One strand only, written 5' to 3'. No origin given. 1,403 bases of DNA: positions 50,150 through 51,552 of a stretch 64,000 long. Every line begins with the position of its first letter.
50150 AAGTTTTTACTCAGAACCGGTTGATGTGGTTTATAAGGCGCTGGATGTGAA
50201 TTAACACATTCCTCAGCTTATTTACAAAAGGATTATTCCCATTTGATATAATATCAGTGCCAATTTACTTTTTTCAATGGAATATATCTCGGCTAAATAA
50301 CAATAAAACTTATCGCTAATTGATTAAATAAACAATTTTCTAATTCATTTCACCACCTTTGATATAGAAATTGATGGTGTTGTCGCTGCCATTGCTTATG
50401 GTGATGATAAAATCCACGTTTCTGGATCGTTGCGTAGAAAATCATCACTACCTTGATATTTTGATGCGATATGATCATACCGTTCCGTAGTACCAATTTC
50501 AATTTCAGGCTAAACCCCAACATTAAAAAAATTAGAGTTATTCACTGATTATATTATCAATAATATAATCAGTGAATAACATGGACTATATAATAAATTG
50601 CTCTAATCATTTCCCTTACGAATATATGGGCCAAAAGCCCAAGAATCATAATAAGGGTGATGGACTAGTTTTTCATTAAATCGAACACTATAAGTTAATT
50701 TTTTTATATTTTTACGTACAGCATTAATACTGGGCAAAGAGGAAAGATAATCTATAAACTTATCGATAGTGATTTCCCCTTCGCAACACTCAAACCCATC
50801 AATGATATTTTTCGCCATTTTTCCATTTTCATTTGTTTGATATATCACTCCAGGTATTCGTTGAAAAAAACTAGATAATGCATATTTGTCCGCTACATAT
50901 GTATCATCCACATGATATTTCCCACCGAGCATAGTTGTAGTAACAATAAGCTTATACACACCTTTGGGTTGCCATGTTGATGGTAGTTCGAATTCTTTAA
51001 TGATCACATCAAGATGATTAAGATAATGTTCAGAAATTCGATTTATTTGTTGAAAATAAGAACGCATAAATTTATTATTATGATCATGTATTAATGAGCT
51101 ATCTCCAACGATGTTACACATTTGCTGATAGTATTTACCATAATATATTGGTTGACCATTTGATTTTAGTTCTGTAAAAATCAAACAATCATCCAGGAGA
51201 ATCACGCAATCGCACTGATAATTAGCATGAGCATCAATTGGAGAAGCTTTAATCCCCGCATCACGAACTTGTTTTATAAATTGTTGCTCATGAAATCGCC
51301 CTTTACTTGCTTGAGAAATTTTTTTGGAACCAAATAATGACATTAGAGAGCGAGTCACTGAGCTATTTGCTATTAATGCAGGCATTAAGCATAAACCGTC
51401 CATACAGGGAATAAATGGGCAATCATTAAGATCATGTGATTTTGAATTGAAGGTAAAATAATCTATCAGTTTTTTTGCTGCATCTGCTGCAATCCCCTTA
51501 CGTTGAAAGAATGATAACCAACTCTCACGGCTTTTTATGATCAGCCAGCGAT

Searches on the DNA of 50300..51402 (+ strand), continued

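Call 31: search_dna_similar(query=window:50525-50592:+, collection=ecoli_genomes, mode=distant, max_rows=60, rows=spread, max_evalue=0.01)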
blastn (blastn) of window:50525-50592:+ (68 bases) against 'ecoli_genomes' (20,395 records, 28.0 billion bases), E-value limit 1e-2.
Records with a match: 339; places in all: 678; records where one place covers at least 80% of the query: 339.
Genomes with a match: 339 of 5426; with a place that covers at least 80% of the query: 339. Places per genome that has any: lowest 2, median 2, highest 2. On chromosomes: 678 places; on plasmids: 0.
Best place of each record, by identity: >=99% 233; 95-99% 100; 90-95% 6.
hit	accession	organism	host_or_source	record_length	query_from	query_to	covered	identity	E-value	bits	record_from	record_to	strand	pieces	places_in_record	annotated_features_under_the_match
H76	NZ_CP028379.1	Escherichia coli O145 str. RM9872 strain RM9872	Bos taurus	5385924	1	68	100%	100.0%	5e-26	123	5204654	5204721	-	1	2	none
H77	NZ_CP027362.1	Escherichia coli strain 95-3192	missing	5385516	1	68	100%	100.0%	5e-26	123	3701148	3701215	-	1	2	none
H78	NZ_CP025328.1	Escherichia coli strain ExPEC XM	Duck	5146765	1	68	100%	100.0%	5e-26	123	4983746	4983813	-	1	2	none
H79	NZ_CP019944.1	Escherichia coli strain DSM 103246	chicken carcass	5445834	1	68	100%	100.0%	5e-26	123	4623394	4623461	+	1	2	none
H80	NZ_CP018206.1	Escherichia coli strain MRSN346647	Homo sapiens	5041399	1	68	100%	100.0%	5e-26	123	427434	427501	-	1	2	none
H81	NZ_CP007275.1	Escherichia coli strain O18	-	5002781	1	68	100%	100.0%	5e-26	123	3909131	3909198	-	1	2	none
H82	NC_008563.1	Escherichia coli APEC O1 strain APEC O1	lesion site (lung) of a dead turkey ...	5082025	1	68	100%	100.0%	5e-26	123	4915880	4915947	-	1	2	none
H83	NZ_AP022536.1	Escherichia coli strain THO-008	Homo sapiens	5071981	1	68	100%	100.0%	5e-26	123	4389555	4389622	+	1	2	none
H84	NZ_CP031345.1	Escherichia coli O145 strain RM12367-C1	creek water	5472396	1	68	100%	100.0%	5e-26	123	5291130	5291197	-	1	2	none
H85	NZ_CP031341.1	Escherichia coli O145 strain RM12275-C1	missing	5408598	1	68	100%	100.0%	5e-26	123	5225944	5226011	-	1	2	none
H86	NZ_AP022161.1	Escherichia coli strain WP5-S18-ESBL-08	-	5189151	1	68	100%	100.0%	5e-26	123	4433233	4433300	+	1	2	none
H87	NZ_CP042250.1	Escherichia coli strain BCE049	Dairy cow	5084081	1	68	100%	100.0%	5e-26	123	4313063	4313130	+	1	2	none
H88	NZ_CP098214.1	Escherichia coli strain Z0117EC0036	Canis lupus familiaris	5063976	1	68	100%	100.0%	5e-26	123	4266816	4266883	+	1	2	none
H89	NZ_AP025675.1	Escherichia coli strain Rb-3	Homo sapiens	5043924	1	68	100%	100.0%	5e-26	123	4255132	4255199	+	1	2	none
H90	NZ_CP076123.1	Escherichia coli strain F11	Homo sapiens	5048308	1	68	100%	100.0%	5e-26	123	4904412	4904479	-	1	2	none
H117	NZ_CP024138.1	Escherichia coli strain 14EC020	clinical patient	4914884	1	68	100%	98.5%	2e-24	119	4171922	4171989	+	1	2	none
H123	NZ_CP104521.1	Escherichia coli strain E5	Poultry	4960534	1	68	100%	98.5%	2e-24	119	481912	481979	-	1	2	none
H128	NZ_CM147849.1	Escherichia coli strain 33F4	Calf of Bos taurus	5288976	1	68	100%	98.5%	2e-24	119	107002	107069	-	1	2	none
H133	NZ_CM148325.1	Escherichia coli strain 24A16CRGN010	Homo sapiens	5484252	1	68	100%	97.1%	3e-23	114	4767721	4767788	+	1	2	none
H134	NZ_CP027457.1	Escherichia coli strain 88-3493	missing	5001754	1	68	100%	93.2%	1e-21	110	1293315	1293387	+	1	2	none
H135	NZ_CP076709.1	Escherichia coli O158:H23 strain CFIAFB20140388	missing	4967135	1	56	82%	100.0%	2e-19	102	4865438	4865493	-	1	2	none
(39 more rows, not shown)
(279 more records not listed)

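Call 32: search_dna_similar(query=window:50488-50640:+, collection=plasmids, mode=distant, max_rows=20, max_evalue=0.01)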
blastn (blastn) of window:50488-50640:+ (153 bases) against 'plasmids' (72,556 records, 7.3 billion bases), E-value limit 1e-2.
No match.

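Call 33: search_dna_similar(query=window:50488-50640:+, collection=phages, mode=distant, max_rows=20, max_evalue=0.01)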
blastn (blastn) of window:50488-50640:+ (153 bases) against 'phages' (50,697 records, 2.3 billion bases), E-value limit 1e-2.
No match.

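Call 34: get_annotated_region(hit=H117, flank=150)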
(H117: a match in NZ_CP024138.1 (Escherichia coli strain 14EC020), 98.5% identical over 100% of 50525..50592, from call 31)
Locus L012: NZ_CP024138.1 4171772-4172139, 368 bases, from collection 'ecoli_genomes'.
description: Escherichia coli strain 14EC020 chromosome, complete genome
organism: Escherichia coli strain 14EC020 (NCBI taxid 562)
replicon: chromosome; assembly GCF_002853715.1
host: -; source: clinical patient; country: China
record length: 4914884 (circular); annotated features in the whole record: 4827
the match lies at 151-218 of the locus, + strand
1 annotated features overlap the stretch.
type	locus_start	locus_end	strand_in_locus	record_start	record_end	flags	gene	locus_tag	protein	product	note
CDS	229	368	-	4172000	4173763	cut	-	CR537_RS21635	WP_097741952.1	hypothetical protein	-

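Call 35: get_annotated_region(hit=H133, flank=150)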
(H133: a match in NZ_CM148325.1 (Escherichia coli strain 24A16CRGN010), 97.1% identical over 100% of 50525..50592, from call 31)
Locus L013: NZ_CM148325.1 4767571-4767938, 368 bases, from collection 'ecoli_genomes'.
description: Escherichia coli strain 24A16CRGN010 chromosome, whole genome shotgun sequence
organism: Escherichia coli strain 24A16CRGN010 (NCBI taxid 562)
replicon: chromosome; assembly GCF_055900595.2
host: Homo sapiens; source: stool/rectal swab; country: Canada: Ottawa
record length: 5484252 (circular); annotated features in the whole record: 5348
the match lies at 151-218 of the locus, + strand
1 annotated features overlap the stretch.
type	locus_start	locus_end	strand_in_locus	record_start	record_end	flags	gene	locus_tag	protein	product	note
CDS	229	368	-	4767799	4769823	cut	-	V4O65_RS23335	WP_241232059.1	hypothetical protein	-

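Call 36: get_annotated_region(hit=H134, flank=150)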
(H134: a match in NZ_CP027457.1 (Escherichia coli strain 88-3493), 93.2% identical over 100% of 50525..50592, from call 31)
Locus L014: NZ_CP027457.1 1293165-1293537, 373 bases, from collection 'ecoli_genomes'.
description: Escherichia coli strain 88-3493 chromosome, complete genome
organism: Escherichia coli strain 88-3493 (NCBI taxid 562)
replicon: chromosome; assembly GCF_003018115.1
host: missing; source: missing; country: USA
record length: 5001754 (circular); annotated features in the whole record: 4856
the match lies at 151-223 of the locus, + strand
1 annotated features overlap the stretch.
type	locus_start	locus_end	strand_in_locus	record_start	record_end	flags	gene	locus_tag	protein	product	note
CDS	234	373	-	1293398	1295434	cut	-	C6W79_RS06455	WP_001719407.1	hypothetical protein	-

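Call 37: get_annotated_region(hit=H135, flank=3000)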
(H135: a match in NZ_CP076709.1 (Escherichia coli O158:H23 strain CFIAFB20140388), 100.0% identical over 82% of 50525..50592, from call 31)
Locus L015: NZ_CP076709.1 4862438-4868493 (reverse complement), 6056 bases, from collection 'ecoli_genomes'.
description: Escherichia coli O158:H23 strain CFIAFB20140388 chromosome, complete genome
organism: Escherichia coli O158:H23 strain CFIAFB20140388 (NCBI taxid 2848144)
replicon: chromosome; assembly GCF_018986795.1
host: -; source: missing; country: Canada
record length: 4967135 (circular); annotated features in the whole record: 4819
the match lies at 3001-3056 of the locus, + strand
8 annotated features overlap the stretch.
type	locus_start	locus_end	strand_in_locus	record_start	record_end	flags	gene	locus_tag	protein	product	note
CDS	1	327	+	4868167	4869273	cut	nanM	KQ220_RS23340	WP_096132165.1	N-acetylneuraminate epimerase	-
CDS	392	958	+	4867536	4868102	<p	-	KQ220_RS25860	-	sialate O-acetylesterase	incomplete; partial in the middle of a contig; missing C-terminus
CDS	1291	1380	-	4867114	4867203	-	-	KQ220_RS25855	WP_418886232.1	hypothetical protein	-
CDS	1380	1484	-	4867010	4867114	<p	-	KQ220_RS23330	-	HNH endonuclease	incomplete; partial in the middle of a contig; missing N-terminus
CDS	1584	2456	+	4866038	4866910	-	-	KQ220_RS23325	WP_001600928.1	phosphorothioated DNA-binding restriction endonuclease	-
CDS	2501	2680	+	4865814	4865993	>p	-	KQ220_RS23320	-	peptidase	incomplete; partial in the middle of a contig; missing N-terminus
CDS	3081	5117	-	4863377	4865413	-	-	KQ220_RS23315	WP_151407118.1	hypothetical protein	-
CDS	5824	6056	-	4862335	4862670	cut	-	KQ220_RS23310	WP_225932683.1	hypothetical protein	-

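Call 38: get_annotated_region(hit=H128, flank=150)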
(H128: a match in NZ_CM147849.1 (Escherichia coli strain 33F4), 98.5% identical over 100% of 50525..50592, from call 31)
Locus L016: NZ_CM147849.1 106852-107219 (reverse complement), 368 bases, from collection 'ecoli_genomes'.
description: Escherichia coli strain 33F4 chromosome, whole genome shotgun sequence
organism: Escherichia coli strain 33F4 (NCBI taxid 562)
replicon: chromosome; assembly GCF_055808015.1
host: -; source: Calf of Bos taurus; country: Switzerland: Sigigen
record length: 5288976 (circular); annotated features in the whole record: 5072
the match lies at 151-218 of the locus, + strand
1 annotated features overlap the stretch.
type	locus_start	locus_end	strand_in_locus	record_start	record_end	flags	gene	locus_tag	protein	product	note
CDS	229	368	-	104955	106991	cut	-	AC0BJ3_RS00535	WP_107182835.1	hypothetical protein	-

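Call 39: get_annotated_region(hit=H123, flank=150)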
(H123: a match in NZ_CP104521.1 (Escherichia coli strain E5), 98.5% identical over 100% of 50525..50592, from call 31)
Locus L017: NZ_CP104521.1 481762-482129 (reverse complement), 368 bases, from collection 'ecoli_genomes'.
description: Escherichia coli strain E5 chromosome, complete genome
organism: Escherichia coli strain E5 (NCBI taxid 562)
replicon: chromosome; assembly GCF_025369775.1
host: Poultry; source: Broiler; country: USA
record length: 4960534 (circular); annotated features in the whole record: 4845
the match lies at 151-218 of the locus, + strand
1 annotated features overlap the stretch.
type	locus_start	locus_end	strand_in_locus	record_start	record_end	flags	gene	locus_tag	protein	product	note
CDS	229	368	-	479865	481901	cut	-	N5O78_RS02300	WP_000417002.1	hypothetical protein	-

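Call 77: search_dna_similar(query=window:50603-51402:+, collection=ecoli_genomes, mode=near, max_rows=25, rows=spread)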
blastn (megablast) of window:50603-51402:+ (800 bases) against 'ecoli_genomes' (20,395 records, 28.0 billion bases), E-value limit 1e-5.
Records with a match: 340; places in all: 343; records where one place covers at least 80% of the query: 337.
Genomes with a match: 340 of 5426; with a place that covers at least 80% of the query: 337. Places per genome that has any: lowest 1, median 1, highest 2. On chromosomes: 343 places; on plasmids: 0.
Best place of each record, by identity: >=99% 338; 95-99% 2.
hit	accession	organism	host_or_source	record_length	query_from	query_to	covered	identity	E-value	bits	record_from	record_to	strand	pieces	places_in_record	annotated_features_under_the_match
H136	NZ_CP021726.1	Escherichia coli strain Combat11I9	Homo sapiens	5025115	1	800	100%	100.0%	0e+0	1478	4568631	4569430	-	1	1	hypothetical protein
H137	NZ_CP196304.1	Escherichia coli strain ECamp52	Homo sapiens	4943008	1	800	100%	99.8%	0e+0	1467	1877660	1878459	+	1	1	hypothetical protein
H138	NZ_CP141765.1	Escherichia coli strain HYM1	duck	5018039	1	800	100%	99.6%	0e+0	1461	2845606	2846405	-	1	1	hypothetical protein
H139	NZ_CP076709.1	Escherichia coli O158:H23 strain CFIAFB20140388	missing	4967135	1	800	100%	99.5%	0e+0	1456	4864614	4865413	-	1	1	hypothetical protein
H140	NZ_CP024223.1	Escherichia coli O169:H41 strain 2014EL-1345-2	missing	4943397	1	800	100%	99.4%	0e+0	1450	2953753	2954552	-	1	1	hypothetical protein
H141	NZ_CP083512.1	Escherichia coli strain elppa4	Homo sapiens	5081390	1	800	100%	99.4%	0e+0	1450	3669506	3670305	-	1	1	hypothetical protein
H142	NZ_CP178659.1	Escherichia coli strain VTB96933v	Chicken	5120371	1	800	100%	99.4%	0e+0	1450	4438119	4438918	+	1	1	hypothetical protein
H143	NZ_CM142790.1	Escherichia coli strain GPEC1185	chicken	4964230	1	800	100%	99.4%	0e+0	1450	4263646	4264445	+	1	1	hypothetical protein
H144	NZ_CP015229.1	Escherichia coli strain 06-00048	alfalfa sprout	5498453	1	800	100%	99.3%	0e+0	1445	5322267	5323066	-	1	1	hypothetical protein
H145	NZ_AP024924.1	Escherichia coli O145:H28 strain 16003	Homo sapiens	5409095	1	800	100%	99.3%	0e+0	1445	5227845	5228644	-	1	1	hypothetical protein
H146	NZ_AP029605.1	Escherichia coli strain 2022H047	Homo sapiens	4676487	1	800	100%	99.3%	0e+0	1445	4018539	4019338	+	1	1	hypothetical protein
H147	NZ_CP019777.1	Escherichia coli NU14 strain NU14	Homo sapiens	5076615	1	800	100%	99.1%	0e+0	1439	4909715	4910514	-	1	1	hypothetical protein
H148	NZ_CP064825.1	Escherichia coli UTI89 strain UTI89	Homo sapiens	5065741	1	800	100%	99.1%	0e+0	1439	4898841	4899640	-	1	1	hypothetical protein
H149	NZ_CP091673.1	Escherichia coli strain KKo009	river water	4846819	1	800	100%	99.1%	0e+0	1439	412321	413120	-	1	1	hypothetical protein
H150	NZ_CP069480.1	Escherichia coli strain FDAARGOS_1257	Homo sapiens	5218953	1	800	100%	99.1%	0e+0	1439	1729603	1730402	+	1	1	hypothetical protein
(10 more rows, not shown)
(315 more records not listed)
